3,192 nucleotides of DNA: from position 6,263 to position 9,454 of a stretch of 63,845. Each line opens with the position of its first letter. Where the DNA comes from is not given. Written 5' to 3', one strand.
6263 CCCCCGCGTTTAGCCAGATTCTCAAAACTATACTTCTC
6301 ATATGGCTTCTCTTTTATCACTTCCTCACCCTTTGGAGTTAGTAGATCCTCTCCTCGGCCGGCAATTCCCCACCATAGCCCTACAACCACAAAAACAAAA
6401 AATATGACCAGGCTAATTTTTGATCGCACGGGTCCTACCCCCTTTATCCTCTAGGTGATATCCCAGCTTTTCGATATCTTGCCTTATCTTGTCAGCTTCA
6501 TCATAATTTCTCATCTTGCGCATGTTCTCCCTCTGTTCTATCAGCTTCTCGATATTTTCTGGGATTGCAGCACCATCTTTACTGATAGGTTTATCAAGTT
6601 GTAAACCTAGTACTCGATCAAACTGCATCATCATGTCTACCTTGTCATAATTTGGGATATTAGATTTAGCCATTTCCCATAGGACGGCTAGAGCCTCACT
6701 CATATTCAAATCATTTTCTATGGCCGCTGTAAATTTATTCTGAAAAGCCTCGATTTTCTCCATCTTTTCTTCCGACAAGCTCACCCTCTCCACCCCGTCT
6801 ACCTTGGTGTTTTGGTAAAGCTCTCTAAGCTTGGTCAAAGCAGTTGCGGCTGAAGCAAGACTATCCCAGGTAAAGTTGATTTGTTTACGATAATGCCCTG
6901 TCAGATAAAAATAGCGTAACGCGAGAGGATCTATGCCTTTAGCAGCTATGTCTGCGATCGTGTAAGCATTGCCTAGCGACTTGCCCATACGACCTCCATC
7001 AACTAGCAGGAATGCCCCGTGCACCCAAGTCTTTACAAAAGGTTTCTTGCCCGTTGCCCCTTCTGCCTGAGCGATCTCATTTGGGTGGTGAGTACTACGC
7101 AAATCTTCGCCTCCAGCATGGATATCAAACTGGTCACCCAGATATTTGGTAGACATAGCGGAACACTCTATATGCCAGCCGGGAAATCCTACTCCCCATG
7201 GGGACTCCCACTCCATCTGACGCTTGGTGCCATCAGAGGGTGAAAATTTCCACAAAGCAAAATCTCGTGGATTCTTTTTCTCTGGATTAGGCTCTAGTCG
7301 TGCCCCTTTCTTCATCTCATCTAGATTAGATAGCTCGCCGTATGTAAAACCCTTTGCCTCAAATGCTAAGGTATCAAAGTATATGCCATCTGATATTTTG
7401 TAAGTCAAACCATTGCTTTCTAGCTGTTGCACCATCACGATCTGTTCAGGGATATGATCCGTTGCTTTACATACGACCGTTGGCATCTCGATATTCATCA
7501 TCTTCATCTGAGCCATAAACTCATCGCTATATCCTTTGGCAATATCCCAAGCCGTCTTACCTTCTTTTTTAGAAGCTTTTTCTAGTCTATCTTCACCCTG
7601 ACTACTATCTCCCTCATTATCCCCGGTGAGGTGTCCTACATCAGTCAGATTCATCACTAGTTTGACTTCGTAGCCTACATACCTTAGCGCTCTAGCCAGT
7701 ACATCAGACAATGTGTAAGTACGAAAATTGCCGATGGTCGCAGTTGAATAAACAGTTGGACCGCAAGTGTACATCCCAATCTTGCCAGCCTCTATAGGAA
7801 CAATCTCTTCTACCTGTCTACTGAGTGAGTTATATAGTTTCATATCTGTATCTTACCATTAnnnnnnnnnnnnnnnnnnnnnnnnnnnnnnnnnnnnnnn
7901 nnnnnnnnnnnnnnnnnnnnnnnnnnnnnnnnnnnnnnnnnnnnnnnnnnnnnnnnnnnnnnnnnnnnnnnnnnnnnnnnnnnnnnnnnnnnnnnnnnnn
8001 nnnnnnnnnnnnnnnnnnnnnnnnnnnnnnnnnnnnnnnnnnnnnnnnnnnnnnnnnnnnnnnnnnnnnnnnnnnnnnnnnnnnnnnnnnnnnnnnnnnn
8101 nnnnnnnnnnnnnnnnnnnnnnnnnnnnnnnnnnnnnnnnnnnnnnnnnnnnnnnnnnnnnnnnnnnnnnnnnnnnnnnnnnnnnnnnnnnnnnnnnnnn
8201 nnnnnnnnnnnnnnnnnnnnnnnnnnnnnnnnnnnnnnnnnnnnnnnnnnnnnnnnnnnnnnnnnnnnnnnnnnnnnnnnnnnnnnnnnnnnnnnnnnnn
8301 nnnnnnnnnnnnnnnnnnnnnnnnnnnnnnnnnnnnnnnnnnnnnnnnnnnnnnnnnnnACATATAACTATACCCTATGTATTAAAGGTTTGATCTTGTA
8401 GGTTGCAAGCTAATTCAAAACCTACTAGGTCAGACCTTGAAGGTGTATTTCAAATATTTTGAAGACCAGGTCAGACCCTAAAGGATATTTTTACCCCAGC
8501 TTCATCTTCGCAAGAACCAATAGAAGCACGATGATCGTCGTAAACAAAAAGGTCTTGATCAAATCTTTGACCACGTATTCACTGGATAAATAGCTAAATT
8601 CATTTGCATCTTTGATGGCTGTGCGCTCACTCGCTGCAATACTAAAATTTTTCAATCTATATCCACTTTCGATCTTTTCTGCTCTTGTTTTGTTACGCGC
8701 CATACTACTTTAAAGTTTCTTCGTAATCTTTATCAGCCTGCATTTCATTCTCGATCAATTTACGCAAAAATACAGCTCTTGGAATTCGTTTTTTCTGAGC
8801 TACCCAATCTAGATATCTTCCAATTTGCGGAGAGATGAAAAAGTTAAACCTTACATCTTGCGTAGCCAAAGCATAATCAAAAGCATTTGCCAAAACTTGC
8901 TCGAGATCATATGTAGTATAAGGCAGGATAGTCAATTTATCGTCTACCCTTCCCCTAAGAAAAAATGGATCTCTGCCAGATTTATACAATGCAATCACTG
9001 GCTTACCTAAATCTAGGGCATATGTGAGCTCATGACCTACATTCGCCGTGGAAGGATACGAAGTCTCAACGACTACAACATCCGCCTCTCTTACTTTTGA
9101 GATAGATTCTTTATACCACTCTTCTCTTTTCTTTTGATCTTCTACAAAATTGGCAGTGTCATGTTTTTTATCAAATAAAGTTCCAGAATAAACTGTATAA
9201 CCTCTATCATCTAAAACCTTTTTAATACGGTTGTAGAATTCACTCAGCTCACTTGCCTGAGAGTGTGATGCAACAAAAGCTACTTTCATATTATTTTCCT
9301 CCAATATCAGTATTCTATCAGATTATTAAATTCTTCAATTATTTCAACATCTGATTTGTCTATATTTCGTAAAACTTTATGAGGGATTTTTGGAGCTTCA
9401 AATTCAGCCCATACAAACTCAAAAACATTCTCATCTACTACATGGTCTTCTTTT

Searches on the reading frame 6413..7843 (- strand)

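Call 14: search_protein_families(library=pfam, proteins=[window:6413-7843:-], max_evalue=0.001)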
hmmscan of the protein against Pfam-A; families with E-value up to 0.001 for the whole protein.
window:6413-7843:- (476 aa): 6 families
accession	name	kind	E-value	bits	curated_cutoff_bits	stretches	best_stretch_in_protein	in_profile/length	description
PF01406.26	tRNA-synt_1e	-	1.3e-85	287.9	27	1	14-332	2-299/301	tRNA synthetases class I (C) catalytic domain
PF09334.17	tRNA-synt_1g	-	1.3e-06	27.9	20.1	0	271-330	313-372/391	tRNA synthetases class I (M)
PF23493.1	CysS_C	-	1.5e-05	25.4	23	1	427-470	4-47/51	Cysteinyl-tRNA ligase anticodon binding domain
PF00133.28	tRNA-synt_1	-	5.5e-05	22.5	22.7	0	259-324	349-413/414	tRNA synthetases class I (I, L, M and V)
PF01921.24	tRNA-synt_1f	-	0.00014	21.3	27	0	277-345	274-341/360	tRNA synthetases class I (K)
PF09190.17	DALR_2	-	0.00061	20.7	22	0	370-393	1-24/57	DALR domain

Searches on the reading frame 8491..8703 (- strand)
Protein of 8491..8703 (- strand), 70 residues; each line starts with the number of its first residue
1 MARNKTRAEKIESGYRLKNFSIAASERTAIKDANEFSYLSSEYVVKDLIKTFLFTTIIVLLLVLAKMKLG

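Call 39: search_protein_families(library=pfam, proteins=[window:8491-8703:-], max_evalue=10)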
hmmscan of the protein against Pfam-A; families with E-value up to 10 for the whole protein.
window:8491-8703:- (70 aa): 0 families

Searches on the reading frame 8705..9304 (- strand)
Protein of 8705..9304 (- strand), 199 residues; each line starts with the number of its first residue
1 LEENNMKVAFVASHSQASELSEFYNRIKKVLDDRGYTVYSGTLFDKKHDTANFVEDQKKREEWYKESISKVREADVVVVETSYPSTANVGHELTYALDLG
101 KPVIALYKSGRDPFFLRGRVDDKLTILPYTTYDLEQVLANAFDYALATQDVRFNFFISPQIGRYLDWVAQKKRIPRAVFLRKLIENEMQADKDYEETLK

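Call 3: search_protein_families(library=pfam, proteins=[window:8705-9304:-], max_evalue=1)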
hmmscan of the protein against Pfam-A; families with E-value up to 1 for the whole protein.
window:8705-9304:- (199 aa): 6 families
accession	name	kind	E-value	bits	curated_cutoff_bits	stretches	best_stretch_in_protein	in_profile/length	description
PF05014.21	Nuc_deoxyrib_tr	-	6.3e-07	30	28.8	1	21-112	14-102/117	Nucleoside 2-deoxyribosyltransferase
PF13676.11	TIR_2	-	0.0044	17.9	28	1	13-109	4-92/122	TIR domain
PF20028.4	VMAP-C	-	0.057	13.8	27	1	55-114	125-179/226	vWA-MoxR associated protein C-terminal domain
PF14359.12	DUF4406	-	0.074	13.9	22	1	26-104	22-90/91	Domain of unknown function (DUF4406)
PF15891.11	Nuc_deoxyri_tr2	-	0.11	13.3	30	1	10-107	5-102/105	Nucleoside 2-deoxyribosyltransferase like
PF08937.16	ThsB_TIR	-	0.13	13.1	21.2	1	22-109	11-96/100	Thoeris protein ThsB, TIR-like domain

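Call 4: search_protein_families(library=ncbifam, proteins=[window:8705-9304:-], max_evalue=1)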
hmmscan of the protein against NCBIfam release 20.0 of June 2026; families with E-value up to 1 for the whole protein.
window:8705-9304:- (199 aa): 1 family
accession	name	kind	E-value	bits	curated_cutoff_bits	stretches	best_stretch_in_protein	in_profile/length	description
NF006753.0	PRK09273.1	equivalog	0.16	11.3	137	1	6-54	1-49/211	hypothetical protein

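Call 7: search_solved_structures(query=window:8705-9304:-, max_evalue=10, show_alignments=2)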
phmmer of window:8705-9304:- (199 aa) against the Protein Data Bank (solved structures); distinct sequences matched with E-value up to 10: 21.
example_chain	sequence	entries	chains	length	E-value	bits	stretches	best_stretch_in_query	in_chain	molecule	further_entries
2klh_A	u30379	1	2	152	2.8e-06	30.4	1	64-145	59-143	c-Myc-responsive protein Rcl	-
4fyh_A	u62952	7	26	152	2.8e-06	30.4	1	64-145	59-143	Deoxyribonucleoside 5'-monophosphate N-glycosidase | 2'-deoxynucleoside 5'-phosphate N-hydrolase 1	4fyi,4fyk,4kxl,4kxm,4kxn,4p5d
2khz_A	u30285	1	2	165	4e-06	29.9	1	64-146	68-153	c-Myc-responsive protein Rcl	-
9i3q_A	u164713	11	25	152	0.0053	19.7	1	65-143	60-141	5-hydroxymethyl-dUMP N-hydrolase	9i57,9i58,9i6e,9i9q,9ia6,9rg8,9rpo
8rpt_B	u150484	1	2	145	0.0059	19.6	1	65-142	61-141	2'-deoxynucleoside 5'-phosphate N-hydrolase 1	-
8rps_C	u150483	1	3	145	0.0059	19.5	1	65-142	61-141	2'-deoxynucleoside 5'-phosphate N-hydrolase 1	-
4p5e_A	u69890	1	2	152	0.0074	19.2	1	65-142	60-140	2'-deoxynucleoside 5'-phosphate N-hydrolase 1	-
9da1_A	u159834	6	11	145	0.0074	19.2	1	65-142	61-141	5-hydroxymethyl-dUMP N-hydrolase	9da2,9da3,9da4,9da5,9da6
8rqd_C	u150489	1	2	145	0.0074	19.2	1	65-142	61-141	2'-deoxynucleoside 5'-phosphate N-hydrolase 1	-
8os9_A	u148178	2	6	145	0.0074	19.2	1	65-142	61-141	2'-deoxynucleoside 5'-phosphate N-hydrolase 1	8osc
8qhr_A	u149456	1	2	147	0.0079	19.1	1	65-142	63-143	2'-deoxynucleoside 5'-phosphate N-hydrolase 1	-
8qhq_A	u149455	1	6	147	0.02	17.8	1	65-142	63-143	2'-deoxynucleoside 5'-phosphate N-hydrolase 1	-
4u8e_A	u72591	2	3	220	0.049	16.5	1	6-50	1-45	Putative uncharacterized protein gbs1892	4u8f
4jem_A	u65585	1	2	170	0.14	15.1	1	24-124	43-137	CMP/hydroxymethyl CMP hydrolase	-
4jel_A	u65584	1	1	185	0.18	14.7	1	24-123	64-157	CMP/hydroxymethyl CMP hydrolase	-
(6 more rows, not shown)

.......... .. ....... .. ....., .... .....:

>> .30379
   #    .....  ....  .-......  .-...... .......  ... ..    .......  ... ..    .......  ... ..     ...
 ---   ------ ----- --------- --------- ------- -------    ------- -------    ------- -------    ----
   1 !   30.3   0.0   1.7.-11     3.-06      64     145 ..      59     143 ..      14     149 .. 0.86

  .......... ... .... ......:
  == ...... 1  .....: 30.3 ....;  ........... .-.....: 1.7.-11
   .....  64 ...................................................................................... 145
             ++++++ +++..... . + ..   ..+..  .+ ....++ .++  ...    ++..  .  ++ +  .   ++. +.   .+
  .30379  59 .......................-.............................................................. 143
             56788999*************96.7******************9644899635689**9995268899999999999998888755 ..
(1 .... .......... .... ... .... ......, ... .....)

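Call 27: find_related_loci(query=window:8705-9304:-, collection=genome_contigs, flank=4000)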
Query window:8705-9304:- (199 aa) in genome_contigs; peptide patterns used: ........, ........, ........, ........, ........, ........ (x = any residue, [..] = any of these).
92 stretches matched a pattern; 32 encode a relative of the query (tblastn E <= 1e-3); 32 distinct loci.
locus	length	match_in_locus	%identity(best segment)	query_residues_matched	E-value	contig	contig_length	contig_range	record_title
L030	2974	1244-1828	91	5-199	8e-125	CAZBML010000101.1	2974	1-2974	MAG TPA_asm: uncultured Pseudomonadales bacterium isolate SRP278252_co2_164 genome assembly, contig: NODE_75779_length_2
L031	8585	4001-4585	90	5-199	3e-119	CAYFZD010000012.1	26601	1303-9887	MAG TPA_asm: uncultured Pseudomonadales bacterium isolate ERP113451_co1_113 genome assembly, contig: NODE_2055_length_26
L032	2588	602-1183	87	5-199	6e-117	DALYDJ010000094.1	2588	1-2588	MAG TPA_asm: Candidatus Woesebacteria bacterium isolate CTOTU14224 NODE_12619_length_2588_cov_3.159100, whole genome sho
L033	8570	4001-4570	59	5-196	2e-77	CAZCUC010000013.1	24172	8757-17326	MAG TPA_asm: uncultured Pseudomonadales bacterium isolate SRP286056_co1_428 genome assembly, contig: NODE_2385_length_24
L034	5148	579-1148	59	3-196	2e-76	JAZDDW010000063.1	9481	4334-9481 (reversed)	MAG: bacterium isolate MEGAHIT-group-0.11 k141_18056704, whole genome shotgun sequence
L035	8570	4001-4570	55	4-197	3e-72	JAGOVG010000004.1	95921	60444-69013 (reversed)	Candidatus Woesebacteria bacterium isolate Gw_Eff_bin_546 Gw_Eff_280_length_95921_cov_9.193540, whole genome shotgun seq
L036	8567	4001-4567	56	6-196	4e-68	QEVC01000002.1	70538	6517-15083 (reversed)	MAG: Candidatus Microgenomates bacterium isolate GWF J3_scaffold_286, whole genome shotgun sequence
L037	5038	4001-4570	44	6-196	4e-48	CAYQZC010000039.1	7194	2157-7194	MAG TPA_asm: uncultured Pseudomonadales bacterium isolate SRP292972_co1_124 genome assembly, contig: NODE_4228_length_71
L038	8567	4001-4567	43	6-196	1e-45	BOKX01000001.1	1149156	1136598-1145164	Patescibacteria group bacterium BroJett032 DNA, sequence1, whole genome shotgun sequence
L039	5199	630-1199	44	6-196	2e-45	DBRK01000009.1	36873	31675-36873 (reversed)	MAG TPA_asm: Patescibacteria group bacterium UBA1370 UBA1370_contig_7057, whole genome shotgun sequence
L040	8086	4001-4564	45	6-194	1e-44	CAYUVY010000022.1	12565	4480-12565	MAG TPA_asm: uncultured Gammaproteobacteria bacterium isolate SRP298887_co1_124 genome assembly, contig: NODE_5325_lengt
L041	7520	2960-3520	42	6-194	2e-44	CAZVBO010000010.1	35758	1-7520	MAG TPA_asm: uncultured Pseudomonadales bacterium isolate SRP304446_co1_134 genome assembly, contig: NODE_774_length_357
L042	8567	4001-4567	42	6-196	9e-44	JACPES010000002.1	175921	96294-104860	MAG: Candidatus Collierbacteria bacterium isolate NC_groundwater_341_Ag_B-0.1um_44_45 GD18-4_B1_scaffold_818785, whole g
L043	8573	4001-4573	40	6-196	9e-44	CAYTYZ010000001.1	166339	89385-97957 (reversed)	MAG TPA_asm: uncultured Gammaproteobacteria bacterium isolate SRP170004_co1_231 genome assembly, contig: NODE_83_length_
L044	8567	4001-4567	44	5-194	7e-43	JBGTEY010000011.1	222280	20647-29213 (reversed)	MAG: Patescibacteria group bacterium isolate JTS-RE179 k141_3964577, whole genome shotgun sequence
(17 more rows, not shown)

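Call 38: search_protein_families(library=padloc, proteins=[window:8705-9304:-], max_evalue=0.1)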
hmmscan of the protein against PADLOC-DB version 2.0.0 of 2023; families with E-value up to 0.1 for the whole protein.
window:8705-9304:- (199 aa): 1 family
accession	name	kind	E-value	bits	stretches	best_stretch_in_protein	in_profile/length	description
PDLC00418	ThsB1|ThsB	-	0.0012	16.7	1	13-111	10-103/155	TIR-like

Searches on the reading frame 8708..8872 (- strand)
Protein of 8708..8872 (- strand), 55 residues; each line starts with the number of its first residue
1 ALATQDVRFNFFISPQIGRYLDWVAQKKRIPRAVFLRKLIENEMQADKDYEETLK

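Call 39: search_protein_families(library=pfam, proteins=[window:8708-8872:-], max_evalue=10)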
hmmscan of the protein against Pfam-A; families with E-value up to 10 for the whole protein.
seq(55 aa): 0 families

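Call 61: search_solved_structures(query=A4, max_evalue=10, show_alignments=3)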
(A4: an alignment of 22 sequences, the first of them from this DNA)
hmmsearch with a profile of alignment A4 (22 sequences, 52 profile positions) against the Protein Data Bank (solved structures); distinct sequences matched with E-value up to 10: 3.
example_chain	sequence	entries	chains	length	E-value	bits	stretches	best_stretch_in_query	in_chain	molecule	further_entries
7by2_A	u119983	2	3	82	0.023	17.4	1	16-48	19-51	CopG family transcriptional regulator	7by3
2k5j_A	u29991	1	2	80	0.61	12.8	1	13-43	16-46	uncharacterized protein yiiF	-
5ola_A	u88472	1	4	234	6.6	9.5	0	26-47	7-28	Transcription elongation factor, mitochondrial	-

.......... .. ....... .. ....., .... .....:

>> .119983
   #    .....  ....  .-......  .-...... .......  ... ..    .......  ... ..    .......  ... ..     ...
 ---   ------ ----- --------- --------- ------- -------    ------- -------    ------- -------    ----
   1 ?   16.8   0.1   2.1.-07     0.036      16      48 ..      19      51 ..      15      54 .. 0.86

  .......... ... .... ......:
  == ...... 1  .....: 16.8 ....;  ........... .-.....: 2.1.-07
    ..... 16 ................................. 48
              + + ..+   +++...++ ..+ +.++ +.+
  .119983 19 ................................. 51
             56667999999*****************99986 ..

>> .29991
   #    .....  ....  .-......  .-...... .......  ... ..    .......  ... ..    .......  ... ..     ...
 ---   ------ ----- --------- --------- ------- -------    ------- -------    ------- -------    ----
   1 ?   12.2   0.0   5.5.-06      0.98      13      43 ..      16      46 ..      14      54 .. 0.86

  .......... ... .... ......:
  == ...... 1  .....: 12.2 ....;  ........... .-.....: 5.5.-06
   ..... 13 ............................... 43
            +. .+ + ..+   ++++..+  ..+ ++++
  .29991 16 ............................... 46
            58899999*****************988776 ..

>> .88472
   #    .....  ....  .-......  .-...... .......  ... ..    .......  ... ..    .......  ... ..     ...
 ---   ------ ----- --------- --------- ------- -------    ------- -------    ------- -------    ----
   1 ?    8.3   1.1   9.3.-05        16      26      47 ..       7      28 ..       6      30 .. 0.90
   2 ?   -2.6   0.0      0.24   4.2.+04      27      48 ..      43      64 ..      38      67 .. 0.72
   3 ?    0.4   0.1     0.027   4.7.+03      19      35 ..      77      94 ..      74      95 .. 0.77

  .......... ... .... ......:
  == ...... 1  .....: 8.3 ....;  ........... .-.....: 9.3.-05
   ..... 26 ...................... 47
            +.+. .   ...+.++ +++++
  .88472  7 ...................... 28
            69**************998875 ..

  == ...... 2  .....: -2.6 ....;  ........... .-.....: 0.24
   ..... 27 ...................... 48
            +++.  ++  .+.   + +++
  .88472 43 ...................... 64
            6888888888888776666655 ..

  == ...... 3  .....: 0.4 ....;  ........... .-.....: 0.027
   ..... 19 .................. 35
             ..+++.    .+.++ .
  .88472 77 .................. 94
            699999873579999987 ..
